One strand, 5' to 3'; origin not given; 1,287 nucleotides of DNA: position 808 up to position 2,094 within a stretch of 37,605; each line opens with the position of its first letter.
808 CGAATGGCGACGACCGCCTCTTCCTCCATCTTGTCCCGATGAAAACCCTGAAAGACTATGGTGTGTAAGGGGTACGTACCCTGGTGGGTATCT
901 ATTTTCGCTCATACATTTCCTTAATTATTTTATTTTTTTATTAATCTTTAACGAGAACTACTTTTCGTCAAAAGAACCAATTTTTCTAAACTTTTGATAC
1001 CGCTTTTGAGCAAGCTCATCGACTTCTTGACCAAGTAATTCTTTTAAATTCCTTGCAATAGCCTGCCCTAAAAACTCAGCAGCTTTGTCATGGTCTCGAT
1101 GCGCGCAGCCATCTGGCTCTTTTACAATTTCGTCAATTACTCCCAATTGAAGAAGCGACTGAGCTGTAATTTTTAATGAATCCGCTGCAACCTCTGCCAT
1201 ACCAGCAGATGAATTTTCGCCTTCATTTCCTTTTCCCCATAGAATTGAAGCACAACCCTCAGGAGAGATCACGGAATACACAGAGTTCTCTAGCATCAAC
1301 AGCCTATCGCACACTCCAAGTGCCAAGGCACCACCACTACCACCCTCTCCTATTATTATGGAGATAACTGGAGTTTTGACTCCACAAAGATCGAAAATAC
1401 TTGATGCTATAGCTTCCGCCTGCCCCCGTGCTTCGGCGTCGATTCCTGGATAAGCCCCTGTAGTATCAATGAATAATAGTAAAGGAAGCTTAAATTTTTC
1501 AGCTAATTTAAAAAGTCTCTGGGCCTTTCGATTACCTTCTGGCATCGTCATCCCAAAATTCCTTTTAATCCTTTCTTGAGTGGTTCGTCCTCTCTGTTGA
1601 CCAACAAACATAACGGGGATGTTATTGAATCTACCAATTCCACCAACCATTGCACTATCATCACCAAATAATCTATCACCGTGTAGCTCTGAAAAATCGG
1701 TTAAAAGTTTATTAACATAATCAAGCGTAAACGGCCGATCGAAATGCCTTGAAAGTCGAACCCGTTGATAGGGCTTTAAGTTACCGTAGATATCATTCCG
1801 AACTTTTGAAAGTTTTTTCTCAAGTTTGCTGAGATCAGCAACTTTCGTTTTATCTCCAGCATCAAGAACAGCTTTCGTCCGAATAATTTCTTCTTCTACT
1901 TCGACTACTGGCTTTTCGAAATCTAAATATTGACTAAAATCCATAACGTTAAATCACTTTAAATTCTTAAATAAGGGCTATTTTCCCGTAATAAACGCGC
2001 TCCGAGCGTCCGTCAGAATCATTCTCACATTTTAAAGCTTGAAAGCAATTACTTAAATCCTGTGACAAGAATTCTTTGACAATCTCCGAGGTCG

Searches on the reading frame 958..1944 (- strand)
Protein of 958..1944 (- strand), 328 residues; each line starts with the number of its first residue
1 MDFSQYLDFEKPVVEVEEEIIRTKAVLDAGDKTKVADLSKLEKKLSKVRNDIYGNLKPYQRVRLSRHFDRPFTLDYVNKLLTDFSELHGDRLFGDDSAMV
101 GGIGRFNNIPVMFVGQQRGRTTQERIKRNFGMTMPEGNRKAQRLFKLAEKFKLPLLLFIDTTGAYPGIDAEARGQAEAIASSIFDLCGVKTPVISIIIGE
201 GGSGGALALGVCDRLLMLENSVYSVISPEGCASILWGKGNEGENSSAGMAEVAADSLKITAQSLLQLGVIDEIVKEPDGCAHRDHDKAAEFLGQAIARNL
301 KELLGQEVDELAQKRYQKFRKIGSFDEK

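Call 36: find_homologous_proteins(query=window:958-1944:-, max_evalue=1e-30)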
Query window:958-1944:- (328 aa): 8000 proteins with E <= 1e-30 among 8000 candidates; the best 120 are listed.
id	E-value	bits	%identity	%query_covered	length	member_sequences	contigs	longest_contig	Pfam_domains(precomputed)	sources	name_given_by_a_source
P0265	4.2e-183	626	82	100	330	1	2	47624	PF01039.28,PF03255.20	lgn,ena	-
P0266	6.5e-166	569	76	100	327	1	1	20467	PF01039.28,PF00378.26,PF03255.20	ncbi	-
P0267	1.3e-165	568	76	100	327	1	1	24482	PF01039.28,PF00378.26,PF03255.20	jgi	jgi:acetyl-CoA carboxylase carboxyl transferase subunit alpha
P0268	1.8e-164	564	76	100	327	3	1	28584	PF01039.28,PF00378.26,PF03255.20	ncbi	-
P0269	1.9e-163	561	74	100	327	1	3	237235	PF01039.28,PF03255.20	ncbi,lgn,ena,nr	ncbi:MAG TPA: acetyl-CoA carboxylase carboxyltransferase subunit alpha [Oligoflexia bacterium]|nr:ac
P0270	5.2e-163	560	74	100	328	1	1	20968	PF01039.28,PF03255.20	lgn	-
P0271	1.2e-162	559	74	100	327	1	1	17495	PF01039.28,PF00378.26,PF03255.20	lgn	-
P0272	1.5e-162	558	74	100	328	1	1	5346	PF01039.28,PF03255.20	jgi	-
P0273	8.4e-162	556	75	100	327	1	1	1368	PF01039.28,PF00378.26,PF03255.20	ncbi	-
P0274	9.1e-162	556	74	100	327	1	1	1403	PF01039.28,PF03255.20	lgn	-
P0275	2.9e-161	554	73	100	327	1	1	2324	PF01039.28,PF03255.20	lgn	-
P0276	7.2e-156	536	72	100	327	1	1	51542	PF01039.28,PF03255.20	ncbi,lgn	-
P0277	5.2e-154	530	71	100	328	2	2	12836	PF01039.28,PF03255.20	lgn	-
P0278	2.1e-151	522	71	99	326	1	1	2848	PF01039.28,PF03255.20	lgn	-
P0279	7.0e-148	510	69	99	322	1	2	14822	PF01039.28,PF03255.20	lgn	-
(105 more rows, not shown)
